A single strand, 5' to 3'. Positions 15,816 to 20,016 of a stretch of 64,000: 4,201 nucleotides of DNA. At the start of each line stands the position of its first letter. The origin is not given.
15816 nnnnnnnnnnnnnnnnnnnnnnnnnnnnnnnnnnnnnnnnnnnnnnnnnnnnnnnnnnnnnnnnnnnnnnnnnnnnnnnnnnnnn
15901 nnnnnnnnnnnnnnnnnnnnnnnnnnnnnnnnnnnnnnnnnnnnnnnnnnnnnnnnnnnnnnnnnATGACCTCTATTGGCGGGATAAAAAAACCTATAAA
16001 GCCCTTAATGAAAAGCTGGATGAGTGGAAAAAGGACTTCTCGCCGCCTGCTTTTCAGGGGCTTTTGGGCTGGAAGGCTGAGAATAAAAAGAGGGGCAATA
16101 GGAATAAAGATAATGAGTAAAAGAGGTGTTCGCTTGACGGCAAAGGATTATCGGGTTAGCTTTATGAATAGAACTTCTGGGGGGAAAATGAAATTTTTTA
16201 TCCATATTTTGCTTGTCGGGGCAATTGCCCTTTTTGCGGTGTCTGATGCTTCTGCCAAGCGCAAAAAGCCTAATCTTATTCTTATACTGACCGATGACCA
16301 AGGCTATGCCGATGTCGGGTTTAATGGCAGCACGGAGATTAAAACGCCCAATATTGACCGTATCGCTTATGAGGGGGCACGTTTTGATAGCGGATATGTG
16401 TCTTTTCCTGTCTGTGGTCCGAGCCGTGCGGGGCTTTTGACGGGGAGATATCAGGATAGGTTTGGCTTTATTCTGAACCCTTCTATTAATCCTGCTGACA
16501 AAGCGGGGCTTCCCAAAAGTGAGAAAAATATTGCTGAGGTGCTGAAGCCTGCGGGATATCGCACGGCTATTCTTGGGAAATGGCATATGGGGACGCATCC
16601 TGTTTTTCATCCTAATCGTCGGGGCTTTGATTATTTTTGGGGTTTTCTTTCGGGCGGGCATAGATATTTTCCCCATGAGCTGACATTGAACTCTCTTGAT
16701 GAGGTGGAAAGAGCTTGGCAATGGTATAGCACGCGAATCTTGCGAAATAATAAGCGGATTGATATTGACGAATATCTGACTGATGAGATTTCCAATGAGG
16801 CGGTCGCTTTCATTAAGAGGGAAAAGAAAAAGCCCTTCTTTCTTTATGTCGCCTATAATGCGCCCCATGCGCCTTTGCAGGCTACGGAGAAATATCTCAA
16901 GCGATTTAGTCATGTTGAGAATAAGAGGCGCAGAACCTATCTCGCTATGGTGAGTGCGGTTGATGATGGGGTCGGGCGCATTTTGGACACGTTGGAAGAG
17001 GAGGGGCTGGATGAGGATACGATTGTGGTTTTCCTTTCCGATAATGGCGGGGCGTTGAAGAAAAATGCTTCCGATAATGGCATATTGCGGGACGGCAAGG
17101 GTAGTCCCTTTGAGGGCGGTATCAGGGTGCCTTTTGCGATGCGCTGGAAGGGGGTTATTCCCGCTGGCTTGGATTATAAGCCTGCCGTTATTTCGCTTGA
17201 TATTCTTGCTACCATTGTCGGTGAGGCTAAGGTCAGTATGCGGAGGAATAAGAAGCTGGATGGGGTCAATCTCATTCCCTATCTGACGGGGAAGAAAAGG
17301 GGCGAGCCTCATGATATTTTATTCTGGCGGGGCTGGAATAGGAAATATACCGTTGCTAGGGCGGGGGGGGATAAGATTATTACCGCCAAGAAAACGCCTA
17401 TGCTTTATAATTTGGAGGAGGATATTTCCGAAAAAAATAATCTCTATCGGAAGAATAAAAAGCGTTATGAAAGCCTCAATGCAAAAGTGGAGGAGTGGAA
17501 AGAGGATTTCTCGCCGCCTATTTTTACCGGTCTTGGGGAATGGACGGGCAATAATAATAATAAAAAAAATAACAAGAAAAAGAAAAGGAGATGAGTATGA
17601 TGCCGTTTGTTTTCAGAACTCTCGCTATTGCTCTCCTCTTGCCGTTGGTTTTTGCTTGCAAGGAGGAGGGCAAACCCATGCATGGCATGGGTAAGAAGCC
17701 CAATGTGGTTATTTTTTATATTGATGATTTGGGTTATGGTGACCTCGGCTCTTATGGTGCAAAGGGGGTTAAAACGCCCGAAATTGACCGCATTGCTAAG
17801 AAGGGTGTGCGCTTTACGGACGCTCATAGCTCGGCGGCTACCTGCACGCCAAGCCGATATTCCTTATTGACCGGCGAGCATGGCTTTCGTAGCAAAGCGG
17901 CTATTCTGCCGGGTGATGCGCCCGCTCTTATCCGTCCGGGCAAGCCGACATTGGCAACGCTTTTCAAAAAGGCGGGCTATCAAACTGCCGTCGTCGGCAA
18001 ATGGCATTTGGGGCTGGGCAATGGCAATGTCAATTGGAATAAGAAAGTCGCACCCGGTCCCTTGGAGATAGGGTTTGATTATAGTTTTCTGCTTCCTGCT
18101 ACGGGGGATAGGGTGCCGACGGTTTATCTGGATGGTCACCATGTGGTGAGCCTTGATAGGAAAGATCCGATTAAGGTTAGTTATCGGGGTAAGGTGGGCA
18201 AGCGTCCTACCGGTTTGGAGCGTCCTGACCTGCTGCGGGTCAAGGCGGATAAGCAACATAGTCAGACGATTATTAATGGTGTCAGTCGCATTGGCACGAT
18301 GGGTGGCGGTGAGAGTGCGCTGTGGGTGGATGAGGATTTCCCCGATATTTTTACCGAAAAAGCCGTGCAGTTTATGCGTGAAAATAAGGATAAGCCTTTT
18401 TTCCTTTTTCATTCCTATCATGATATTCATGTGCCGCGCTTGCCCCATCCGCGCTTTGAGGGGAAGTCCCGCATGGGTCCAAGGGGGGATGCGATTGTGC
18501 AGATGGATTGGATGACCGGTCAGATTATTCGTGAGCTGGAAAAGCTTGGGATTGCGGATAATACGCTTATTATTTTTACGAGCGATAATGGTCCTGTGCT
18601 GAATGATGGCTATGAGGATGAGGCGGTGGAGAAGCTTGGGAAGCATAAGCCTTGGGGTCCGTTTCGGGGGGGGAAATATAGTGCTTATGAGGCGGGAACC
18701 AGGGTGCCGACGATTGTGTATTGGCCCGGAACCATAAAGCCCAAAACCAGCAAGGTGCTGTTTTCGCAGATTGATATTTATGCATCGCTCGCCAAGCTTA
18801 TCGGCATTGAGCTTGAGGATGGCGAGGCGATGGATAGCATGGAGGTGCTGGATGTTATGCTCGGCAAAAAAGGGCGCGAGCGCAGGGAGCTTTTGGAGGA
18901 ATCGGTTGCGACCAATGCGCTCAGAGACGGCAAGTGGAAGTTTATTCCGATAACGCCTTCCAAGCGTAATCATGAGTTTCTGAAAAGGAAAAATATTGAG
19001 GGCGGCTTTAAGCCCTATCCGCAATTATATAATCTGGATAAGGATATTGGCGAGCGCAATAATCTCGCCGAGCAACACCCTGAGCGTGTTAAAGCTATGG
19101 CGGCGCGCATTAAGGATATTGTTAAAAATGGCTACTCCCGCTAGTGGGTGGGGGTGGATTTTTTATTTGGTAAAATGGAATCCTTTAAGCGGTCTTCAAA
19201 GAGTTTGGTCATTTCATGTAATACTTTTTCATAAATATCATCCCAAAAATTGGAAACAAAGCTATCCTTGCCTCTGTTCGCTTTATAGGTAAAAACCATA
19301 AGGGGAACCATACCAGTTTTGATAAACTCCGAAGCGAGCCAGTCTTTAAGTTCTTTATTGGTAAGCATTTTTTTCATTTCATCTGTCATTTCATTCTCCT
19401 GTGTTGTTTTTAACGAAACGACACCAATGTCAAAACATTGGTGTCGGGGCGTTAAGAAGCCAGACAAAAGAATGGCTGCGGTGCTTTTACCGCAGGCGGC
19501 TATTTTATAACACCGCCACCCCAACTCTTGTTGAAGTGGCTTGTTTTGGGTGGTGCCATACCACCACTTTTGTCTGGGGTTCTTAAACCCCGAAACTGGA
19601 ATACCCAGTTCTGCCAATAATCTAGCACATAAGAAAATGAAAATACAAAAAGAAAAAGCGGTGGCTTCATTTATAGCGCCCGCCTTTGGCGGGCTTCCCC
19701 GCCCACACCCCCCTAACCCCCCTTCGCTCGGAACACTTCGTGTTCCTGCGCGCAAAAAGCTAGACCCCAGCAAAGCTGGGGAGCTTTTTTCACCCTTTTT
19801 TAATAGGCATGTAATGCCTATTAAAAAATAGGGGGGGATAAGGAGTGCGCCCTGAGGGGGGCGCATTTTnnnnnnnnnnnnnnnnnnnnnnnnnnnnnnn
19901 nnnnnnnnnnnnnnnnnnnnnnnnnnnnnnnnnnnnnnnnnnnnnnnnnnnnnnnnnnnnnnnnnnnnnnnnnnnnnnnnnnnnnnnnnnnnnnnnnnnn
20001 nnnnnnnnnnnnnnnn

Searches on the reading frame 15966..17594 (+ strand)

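Call 27: search_protein_families(library=pfam, proteins=[window:15966-17594:+], max_evalue=0.01)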
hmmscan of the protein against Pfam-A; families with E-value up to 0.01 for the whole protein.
window:15966-17594:+ (542 aa): 5 families
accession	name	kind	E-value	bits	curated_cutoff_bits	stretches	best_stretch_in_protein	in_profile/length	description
PF00884.28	Sulfatase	-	6e-65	219.9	25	1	102-419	1-297/301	Sulfatase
PF01663.27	Phosphodiest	-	2.1e-07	31.3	23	1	116-362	12-221/342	Type I phosphodiesterase / nucleotide pyrophosphatase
PF16347.10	SGSH_C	-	1.2e-05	26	29.3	1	382-508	12-144/154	N-sulphoglucosamine sulphohydrolase, C-terminal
PF14707.11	Sulfatase_C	-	3e-05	25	30.9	1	470-515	48-92/127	C-terminal region of aryl-sulfatase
PF02995.22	DUF229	-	0.0054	15.9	25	1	320-361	301-342/496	Protein of unknown function (DUF229)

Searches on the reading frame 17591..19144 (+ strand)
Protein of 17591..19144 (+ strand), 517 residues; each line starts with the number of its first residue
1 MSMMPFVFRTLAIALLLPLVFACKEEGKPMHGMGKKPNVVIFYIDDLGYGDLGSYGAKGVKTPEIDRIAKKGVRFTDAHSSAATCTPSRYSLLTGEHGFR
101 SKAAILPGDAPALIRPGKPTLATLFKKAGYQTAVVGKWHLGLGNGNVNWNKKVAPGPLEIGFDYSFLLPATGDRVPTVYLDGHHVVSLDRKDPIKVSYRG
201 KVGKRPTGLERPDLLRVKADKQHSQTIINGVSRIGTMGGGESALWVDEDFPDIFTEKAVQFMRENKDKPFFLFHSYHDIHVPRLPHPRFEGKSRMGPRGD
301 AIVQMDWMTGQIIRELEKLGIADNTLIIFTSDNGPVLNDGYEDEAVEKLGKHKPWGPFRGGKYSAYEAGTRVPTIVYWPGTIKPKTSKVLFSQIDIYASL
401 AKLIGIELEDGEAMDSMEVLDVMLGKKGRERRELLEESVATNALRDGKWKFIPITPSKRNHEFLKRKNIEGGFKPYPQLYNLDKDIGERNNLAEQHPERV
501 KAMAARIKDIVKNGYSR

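Call 14: search_protein_families(library=ncbifam, proteins=[window:17591-19144:+])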
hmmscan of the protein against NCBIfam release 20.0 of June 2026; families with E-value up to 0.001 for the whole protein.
window:17591-19144:+ (517 aa): 4 families
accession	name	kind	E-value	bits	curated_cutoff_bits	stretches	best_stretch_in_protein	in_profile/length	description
NF010322.0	PRK13759.1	equivalog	8.1e-34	116.9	481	2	35-140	5-107/486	arylsulfatase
TIGR03417.1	chol_sulfatase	equivalog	7.2e-30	104.3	433.45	2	35-140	1-103/500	choline-sulfatase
NF045661.1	HdlasePehA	equivalog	9.1e-20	70.7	900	1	36-136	2-98/506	phosphoric/sulfuric ester hydrolase PehA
NF052527.1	Mn_arylsulf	exception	4.9e-15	55.4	850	1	36-140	1-103/479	manganese-dependent arylsulfatase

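Call 16: find_encoding_contigs(protein=window:17591-19144:+, flank=10000, max_places=10)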
Protein window:17591-19144:+ (517 aa): no gene with exactly this product is on record in the collection.

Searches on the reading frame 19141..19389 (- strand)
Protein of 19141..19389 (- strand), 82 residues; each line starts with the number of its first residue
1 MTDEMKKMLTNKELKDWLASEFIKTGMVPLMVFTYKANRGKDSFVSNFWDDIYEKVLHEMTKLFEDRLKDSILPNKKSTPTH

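Call 53: search_protein_families(library=pfam, proteins=[window:19144-19389:-], max_evalue=0.01)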
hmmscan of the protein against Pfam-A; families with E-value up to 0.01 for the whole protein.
seq(82 aa): 0 families

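Call 71: find_encoding_contigs(protein=window:19141-19389:-, flank=10000)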
Protein window:19141-19389:- (82 aa): no gene with exactly this product is on record in the collection.

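Call 82: search_protein_families(library=padloc, proteins=[window:19144-19389:-], max_evalue=0.01)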
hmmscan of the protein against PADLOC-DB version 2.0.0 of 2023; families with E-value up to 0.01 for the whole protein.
seq(82 aa): 0 families

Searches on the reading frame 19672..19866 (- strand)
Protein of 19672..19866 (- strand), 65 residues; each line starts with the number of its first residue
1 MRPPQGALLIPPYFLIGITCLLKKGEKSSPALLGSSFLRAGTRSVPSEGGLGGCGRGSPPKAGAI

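Call 108: search_protein_representatives(protein=window:19672-19866:-)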
Query: 65 residues. Proteins with E-value up to 0.001 (for the whole library): 0; up to 1e-10: 0; up to 1e-30: 0. The best 0 are listed.
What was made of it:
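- A translated-element search of 1.84 billion representative proteins found nothing (call 108).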
